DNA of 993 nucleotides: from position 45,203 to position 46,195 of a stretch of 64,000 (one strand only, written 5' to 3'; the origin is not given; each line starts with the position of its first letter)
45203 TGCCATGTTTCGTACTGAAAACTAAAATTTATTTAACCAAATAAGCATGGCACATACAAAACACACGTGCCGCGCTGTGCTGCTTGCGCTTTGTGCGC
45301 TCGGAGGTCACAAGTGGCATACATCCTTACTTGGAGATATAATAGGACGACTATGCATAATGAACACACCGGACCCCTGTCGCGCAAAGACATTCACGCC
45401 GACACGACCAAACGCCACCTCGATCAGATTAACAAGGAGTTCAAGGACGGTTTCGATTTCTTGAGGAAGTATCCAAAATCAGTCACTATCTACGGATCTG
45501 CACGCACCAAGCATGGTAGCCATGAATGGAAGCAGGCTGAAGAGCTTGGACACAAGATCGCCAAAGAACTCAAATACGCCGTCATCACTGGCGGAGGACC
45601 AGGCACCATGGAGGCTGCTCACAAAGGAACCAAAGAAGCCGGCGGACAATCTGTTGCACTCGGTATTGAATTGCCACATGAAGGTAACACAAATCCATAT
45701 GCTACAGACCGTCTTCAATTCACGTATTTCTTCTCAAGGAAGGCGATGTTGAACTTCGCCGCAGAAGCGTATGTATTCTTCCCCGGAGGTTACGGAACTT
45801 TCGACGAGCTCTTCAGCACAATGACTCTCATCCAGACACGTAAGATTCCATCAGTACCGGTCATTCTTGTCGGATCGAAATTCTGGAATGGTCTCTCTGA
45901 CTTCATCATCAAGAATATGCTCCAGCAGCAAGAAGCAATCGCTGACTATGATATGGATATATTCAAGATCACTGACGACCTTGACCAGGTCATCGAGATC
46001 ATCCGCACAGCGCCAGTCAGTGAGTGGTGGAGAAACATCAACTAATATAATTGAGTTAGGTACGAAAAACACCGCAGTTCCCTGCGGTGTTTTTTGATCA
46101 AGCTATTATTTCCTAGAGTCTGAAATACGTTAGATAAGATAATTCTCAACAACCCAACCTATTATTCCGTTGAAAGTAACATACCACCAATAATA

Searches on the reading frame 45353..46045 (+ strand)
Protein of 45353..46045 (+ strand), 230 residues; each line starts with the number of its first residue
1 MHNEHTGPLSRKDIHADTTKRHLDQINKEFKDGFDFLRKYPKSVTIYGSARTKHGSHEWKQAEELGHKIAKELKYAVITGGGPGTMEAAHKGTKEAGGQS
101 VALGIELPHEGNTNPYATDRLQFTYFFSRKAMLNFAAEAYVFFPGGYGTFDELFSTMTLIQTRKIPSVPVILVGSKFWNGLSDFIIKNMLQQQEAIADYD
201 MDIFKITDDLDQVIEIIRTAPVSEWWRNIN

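Call 14: search_protein_families(library=pfam, proteins=[window:45353-46045:+])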
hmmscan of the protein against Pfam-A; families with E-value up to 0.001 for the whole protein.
window:45353-46045:+ (230 aa): 2 families
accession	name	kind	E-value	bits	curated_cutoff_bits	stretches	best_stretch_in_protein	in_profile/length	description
PF03641.19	Lysine_decarbox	-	1.2e-26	93.9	27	1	86-215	1-129/131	Possible lysine decarboxylase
PF18306.6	LDcluster4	-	1.9e-13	50.7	26.3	1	43-158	3-115/151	SLOG cluster4 family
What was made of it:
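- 45353..46045 (+): LOG / TIGR00730-family gene, transcribed away from the palindrome. PF03641 and PF18306 (call 14).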

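Call 16: find_encoding_contigs(protein=window:45353-46045:+, flank=3000, max_places=10)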
Protein window:45353-46045:+ (230 aa): 1 contig read that carries it; 1 place shown.
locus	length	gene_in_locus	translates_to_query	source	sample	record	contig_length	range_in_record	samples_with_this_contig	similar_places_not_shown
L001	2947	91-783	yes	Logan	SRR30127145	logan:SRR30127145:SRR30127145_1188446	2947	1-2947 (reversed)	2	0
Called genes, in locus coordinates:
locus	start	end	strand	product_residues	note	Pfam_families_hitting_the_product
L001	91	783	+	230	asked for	PF18306:LDcluster4, PF03641:Lysine_decarbox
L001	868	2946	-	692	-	?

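Call 55: find_homologous_proteins(query=window:45353-46045:+, max_evalue=1e-60)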
Query window:45353-46045:+ (230 aa): 914 proteins with E <= 1e-60 among 3795 candidates; the best 120 are listed.
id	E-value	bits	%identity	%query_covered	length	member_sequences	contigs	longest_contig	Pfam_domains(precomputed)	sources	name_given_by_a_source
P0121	2.4e-145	500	94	100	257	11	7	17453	PF18306.7,PF03641.20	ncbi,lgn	-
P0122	1.7e-132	458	85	100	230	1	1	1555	PF18306.7,PF03641.20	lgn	-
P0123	9.4e-132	456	87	100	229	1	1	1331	PF18306.7,PF03641.20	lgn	-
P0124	1.0e-131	456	85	100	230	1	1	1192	PF18306.7,PF03641.20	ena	-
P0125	2.0e-129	448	84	100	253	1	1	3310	PF18306.7,PF03641.20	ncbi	-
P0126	6.2e-129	446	85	98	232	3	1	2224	PF18306.7,PF03641.20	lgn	-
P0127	7.0e-127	440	83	100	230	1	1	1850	PF18306.7,PF03641.20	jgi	-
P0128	4.0e-126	437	81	100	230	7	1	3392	PF18306.7,PF03641.20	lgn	-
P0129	6.8e-126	437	81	100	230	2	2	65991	PF18306.7,PF03641.20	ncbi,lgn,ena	ncbi:MAG: TIGR00730 family Rossman fold protein [Patescibacteria group bacterium]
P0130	2.2e-124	432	81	100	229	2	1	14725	PF18306.7,PF03641.20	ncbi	-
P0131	3.0e-123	428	80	99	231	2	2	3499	PF18306.7,PF03641.20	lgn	-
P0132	4.2e-123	427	79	100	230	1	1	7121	PF18306.7,PF03641.20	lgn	-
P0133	6.5e-123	427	80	100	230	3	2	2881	PF18306.7,PF03641.20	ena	-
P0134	8.2e-123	426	81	100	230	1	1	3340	PF18306.7,PF03641.20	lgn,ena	-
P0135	1.1e-122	426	80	100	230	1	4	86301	PF18306.7,PF03641.20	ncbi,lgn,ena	-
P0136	1.7e-122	425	80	100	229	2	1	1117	PF18306.7,PF03641.20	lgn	-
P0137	5.5e-121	420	77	100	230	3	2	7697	PF18306.7,PF03641.20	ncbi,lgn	-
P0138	3.5e-120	418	78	100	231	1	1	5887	PF18306.7,PF03641.20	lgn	-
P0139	5.1e-120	417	79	99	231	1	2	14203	PF18306.7,PF03641.20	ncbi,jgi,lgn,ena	-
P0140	8.1e-120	417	79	100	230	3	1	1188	PF18306.7,PF03641.20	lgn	-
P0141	1.7e-119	416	77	100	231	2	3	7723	PF18306.7,PF03641.20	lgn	-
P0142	3.5e-119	415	79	99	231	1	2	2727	PF18306.7,PF03641.20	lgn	-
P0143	6.0e-119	414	79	100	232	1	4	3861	PF18306.7,PF03641.20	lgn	-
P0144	1.3e-118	413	76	100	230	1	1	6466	PF18306.7,PF03641.20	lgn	-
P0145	6.4e-117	407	75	100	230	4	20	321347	PF18306.7,PF03641.20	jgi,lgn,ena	-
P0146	1.3e-116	406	78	100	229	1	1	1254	PF18306.7,PF03641.20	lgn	-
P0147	7.8e-116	404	76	100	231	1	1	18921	PF18306.7,PF03641.20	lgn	-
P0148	2.0e-115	402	77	99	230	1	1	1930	PF18306.7,PF03641.20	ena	-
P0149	2.0e-112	393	75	99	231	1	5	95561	PF18306.7,PF03641.20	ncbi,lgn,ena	ncbi:MAG: TIGR00730 family Rossman fold protein [Patescibacteria group bacterium]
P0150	2.9e-110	385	75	97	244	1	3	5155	PF18306.7,PF03641.20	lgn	-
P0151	5.4e-105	368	70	98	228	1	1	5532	PF18306.7,PF03641.20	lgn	-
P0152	2.1e-101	356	68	97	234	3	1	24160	PF18306.7,PF03641.20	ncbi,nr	ncbi:MAG: TIGR00730 family Rossman fold protein [bacterium]|nr:TIGR00730 family Rossman fold protein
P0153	8.7e-101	354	68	100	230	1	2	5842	PF18306.7,PF03641.20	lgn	-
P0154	2.0e-96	340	64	97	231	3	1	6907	PF18306.7,PF03641.20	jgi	jgi:uncharacterized protein (TIGR00730 family)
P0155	1.3e-92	328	67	100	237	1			PF18306.7,PF03641.20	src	-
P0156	2.9e-92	327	64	100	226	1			PF18306.7,PF03641.20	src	-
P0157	2.3e-90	320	62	99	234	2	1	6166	PF18306.7,PF03641.20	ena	-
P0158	5.2e-89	316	62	99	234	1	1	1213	PF18306.7,PF03641.20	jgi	jgi:hypothetical protein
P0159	6.3e-89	316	61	99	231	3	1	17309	PF18306.7,PF03641.20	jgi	jgi:uncharacterized protein (TIGR00730 family)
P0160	1.9e-88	314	62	99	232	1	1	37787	PF18306.7,PF03641.20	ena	-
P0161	4.7e-88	313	61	100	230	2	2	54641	PF18306.7,PF03641.20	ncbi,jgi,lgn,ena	ncbi:MAG: TIGR00730 family Rossman fold protein [Candidatus Paceibacterota bacterium]|jgi:hypothetic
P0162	5.4e-88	313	61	99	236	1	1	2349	PF18306.7,PF03641.20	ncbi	-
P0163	9.6e-88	312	61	100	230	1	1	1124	PF18306.7,PF03641.20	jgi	-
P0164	1.2e-87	311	62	97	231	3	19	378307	PF18306.7,PF03641.20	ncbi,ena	-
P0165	1.6e-87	311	59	97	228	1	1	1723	PF18306.7,PF03641.20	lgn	-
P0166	1.9e-87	311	62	99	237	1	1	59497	PF18306.7,PF03641.20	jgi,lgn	-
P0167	2.3e-87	311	61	99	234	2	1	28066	PF18306.7,PF03641.20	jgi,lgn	jgi:hypothetical protein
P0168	5.2e-87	309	60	99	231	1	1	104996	PF18306.7,PF03641.20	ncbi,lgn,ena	-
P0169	5.3e-87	309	59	100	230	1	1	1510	PF18306.7,PF03641.20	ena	-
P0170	6.3e-87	309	58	100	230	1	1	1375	PF18306.7,PF03641.20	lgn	-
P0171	6.7e-87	309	59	100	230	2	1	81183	PF18306.7,PF03641.20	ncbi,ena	-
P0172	9.6e-87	308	59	100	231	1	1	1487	PF18306.7,PF03641.20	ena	-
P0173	1.4e-86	308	58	100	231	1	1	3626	PF18306.7,PF03641.20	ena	-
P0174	1.6e-86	308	62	99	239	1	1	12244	PF18306.7,PF03641.20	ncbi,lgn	-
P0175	1.8e-86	308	61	99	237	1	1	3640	PF18306.7,PF03641.20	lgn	-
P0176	1.8e-86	308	58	100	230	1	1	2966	PF18306.7,PF03641.20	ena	-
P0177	2.3e-86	307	61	97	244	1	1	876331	PF18306.7,PF03641.20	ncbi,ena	-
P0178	3.3e-86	307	60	99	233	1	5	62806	PF18306.7,PF03641.20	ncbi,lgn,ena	-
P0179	3.4e-86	307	60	97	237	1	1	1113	PF18306.7,PF03641.20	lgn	-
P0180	5.0e-86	306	58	100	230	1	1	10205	PF18306.7,PF03641.20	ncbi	-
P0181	7.9e-86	305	61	97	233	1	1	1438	PF18306.7,PF03641.20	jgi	jgi:hypothetical protein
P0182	8.2e-86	305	60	100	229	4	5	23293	PF18306.7,PF03641.20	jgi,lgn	jgi:uncharacterized protein (TIGR00730 family)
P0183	1.4e-85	305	59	99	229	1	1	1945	PF18306.7,PF03641.20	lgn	-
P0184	1.4e-85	305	57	100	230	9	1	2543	PF18306.7,PF03641.20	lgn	-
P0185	1.5e-85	305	60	99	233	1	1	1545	PF18306.7,PF03641.20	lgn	-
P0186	1.8e-85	304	60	97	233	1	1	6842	PF18306.7,PF03641.20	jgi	jgi:uncharacterized protein (TIGR00730 family)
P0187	1.8e-85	304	58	100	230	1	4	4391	PF18306.7,PF03641.20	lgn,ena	-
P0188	1.9e-85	304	59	97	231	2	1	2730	PF18306.7,PF03641.20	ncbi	-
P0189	1.9e-85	304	59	100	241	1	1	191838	PF18306.7,PF03641.20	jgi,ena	jgi:uncharacterized protein (TIGR00730 family)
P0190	2.1e-85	304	58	100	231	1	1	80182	PF18306.7,PF03641.20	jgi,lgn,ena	-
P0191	2.2e-85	304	59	99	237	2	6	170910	PF18306.7,PF03641.20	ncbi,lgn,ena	-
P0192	2.4e-85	304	59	100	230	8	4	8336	PF18306.7,PF03641.20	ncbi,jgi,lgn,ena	-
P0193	2.6e-85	304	61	99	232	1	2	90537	PF18306.7,PF03641.20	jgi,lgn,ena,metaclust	metaclust:\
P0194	2.8e-85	304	56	100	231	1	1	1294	PF18306.7,PF03641.20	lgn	-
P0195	3.0e-85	304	60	99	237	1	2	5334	PF18306.7,PF03641.20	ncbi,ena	-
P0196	3.4e-85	303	60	100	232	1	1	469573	PF18306.7,PF03641.20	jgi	jgi:uncharacterized protein (TIGR00730 family)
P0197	4.3e-85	303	58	100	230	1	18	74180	PF18306.7,PF03641.20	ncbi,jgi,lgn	jgi:uncharacterized protein (TIGR00730 family)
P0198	4.5e-85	303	58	100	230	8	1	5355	PF18306.7,PF03641.20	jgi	jgi:uncharacterized protein (TIGR00730 family)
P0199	4.6e-85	303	58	100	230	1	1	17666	PF18306.7,PF03641.20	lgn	-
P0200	5.0e-85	303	59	100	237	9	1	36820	PF18306.7,PF03641.20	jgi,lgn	-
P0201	5.3e-85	303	61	97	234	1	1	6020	PF18306.7,PF03641.20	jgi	jgi:uncharacterized protein (TIGR00730 family)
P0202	5.5e-85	303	58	100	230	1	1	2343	PF18306.7,PF03641.20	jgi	-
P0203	5.5e-85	303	57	97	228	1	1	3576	PF18306.7,PF03641.20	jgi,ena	-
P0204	5.7e-85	303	58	99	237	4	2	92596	PF18306.7,PF03641.20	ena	-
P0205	5.8e-85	303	59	100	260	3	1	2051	PF18306.7,PF03641.20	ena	-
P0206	6.8e-85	302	59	100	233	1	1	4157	PF18306.7,PF03641.20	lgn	-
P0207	1.1e-84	302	59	97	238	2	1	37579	PF18306.7,PF03641.20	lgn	-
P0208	1.2e-84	302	61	97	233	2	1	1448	PF18306.7,PF03641.20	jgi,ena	-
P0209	1.3e-84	302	60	99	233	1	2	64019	PF18306.7,PF03641.20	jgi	jgi:uncharacterized protein (TIGR00730 family)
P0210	1.5e-84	301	58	100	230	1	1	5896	PF18306.7,PF03641.20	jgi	jgi:uncharacterized protein (TIGR00730 family)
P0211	1.5e-84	301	59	99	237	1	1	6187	PF18306.7,PF03641.20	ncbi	-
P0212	1.7e-84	301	64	97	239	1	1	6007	PF18306.7,PF03641.20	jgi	-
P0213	1.9e-84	301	59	97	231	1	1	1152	PF18306.7,PF03641.20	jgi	jgi:uncharacterized protein (TIGR00730 family)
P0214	2.1e-84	301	61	97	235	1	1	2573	PF18306.7,PF03641.20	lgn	-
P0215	2.1e-84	301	60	97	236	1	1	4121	PF18306.7,PF03641.20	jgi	-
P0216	2.3e-84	301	60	99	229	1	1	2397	PF18306.7,PF03641.20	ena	-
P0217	2.4e-84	301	58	100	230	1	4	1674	PF18306.7,PF03641.20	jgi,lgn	jgi:uncharacterized protein (TIGR00730 family)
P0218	2.4e-84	301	60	97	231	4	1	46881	PF18306.7,PF03641.20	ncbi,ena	-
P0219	2.6e-84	301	60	97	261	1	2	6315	PF18306.7,PF03641.20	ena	-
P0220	5.0e-84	300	60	97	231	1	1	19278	PF18306.7,PF03641.20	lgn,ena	-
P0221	5.1e-84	300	59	97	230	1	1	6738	PF18306.7,PF03641.20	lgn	-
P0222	5.6e-84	299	58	99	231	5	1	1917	PF18306.7,PF03641.20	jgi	-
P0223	5.8e-84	299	58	100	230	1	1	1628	PF18306.7,PF03641.20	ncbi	-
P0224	6.6e-84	299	59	99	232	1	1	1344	PF18306.7,PF03641.20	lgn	-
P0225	1.0e-83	299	58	99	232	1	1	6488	PF18306.7,PF03641.20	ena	-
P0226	1.1e-83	298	57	97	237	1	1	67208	PF18306.7,PF03641.20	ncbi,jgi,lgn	ncbi:MAG: TIGR00730 family Rossman fold protein [Candidatus Paceibacterota bacterium]|jgi:hypothetic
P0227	1.2e-83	298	59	99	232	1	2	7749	PF18306.7,PF03641.20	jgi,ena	-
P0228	1.3e-83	298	58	100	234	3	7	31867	PF18306.7,PF03641.20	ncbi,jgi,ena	jgi:hypothetical protein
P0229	1.8e-83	298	58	100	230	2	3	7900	PF18306.7,PF03641.20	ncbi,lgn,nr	ncbi:MAG: TIGR00730 family Rossman fold protein [Patescibacteria group bacterium]|nr:TIGR00730 famil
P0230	1.9e-83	298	57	95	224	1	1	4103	PF18306.7,PF03641.20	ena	-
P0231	2.2e-83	297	61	96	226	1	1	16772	PF18306.7,PF03641.20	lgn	-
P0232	2.7e-83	297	57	97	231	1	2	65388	PF18306.7,PF03641.20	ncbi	-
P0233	2.7e-83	297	57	100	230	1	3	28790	PF18306.7,PF03641.20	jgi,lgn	-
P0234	2.8e-83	297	57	99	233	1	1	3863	PF18306.7,PF03641.20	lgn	-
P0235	3.0e-83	297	59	99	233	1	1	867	PF18306.7,PF03641.20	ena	-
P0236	4.5e-83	296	56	99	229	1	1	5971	PF18306.7,PF03641.20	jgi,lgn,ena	-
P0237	4.5e-83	296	56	100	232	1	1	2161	PF18306.7,PF03641.20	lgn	-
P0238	4.7e-83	296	60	97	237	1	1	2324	PF18306.7,PF03641.20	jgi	jgi:uncharacterized protein (TIGR00730 family)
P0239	4.9e-83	296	58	100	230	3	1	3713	PF18306.7,PF03641.20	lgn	-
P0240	7.0e-83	296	60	97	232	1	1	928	PF18306.7,PF03641.20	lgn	-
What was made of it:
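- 45353..46045 (+): Named TIGR00730 by sources (call 55).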

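Call 56: find_encoding_contigs(protein=P0125, flank=2500, max_places=3)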
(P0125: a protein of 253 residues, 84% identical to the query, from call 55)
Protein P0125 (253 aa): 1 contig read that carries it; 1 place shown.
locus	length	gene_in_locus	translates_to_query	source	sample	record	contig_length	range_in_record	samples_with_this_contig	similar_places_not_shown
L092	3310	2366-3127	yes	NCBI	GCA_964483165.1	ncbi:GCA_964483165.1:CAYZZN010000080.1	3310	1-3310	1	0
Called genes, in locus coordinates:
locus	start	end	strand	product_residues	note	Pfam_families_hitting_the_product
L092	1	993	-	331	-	?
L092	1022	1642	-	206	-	PF01702:TGT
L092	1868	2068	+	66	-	-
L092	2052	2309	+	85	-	-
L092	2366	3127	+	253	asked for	PF18306:LDcluster4, PF03641:Lysine_decarbox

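Call 57: find_encoding_contigs(protein=P0123, flank=2500, max_places=3)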
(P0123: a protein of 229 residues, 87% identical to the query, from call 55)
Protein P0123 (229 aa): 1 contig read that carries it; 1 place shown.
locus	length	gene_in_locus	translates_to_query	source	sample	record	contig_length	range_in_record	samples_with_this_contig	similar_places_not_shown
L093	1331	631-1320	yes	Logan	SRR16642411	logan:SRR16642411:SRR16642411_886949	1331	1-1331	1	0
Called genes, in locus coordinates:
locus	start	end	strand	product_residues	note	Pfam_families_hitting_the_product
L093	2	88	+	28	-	?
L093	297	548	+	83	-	PF00076:RRM_1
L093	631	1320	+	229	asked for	PF18306:LDcluster4, PF03641:Lysine_decarbox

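Call 58: find_encoding_contigs(protein=P0122, flank=2500, max_places=3)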
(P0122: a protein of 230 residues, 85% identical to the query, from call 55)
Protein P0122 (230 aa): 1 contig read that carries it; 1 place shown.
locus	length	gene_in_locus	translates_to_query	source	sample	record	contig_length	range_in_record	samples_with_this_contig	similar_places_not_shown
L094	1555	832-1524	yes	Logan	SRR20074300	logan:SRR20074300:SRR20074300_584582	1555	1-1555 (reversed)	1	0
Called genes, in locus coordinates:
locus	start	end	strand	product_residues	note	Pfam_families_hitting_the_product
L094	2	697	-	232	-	?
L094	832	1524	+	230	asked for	PF18306:LDcluster4, PF03641:Lysine_decarbox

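Call 67: find_encoding_contigs(protein=P0126, flank=2500, max_places=3)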
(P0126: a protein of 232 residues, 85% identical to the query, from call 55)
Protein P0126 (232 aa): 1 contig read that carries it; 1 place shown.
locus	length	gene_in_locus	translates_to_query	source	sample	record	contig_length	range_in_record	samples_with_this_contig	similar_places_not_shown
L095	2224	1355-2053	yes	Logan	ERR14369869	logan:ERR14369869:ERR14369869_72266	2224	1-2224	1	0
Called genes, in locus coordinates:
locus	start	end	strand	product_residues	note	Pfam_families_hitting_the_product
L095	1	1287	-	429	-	?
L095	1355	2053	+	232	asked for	PF18306:LDcluster4, PF03641:Lysine_decarbox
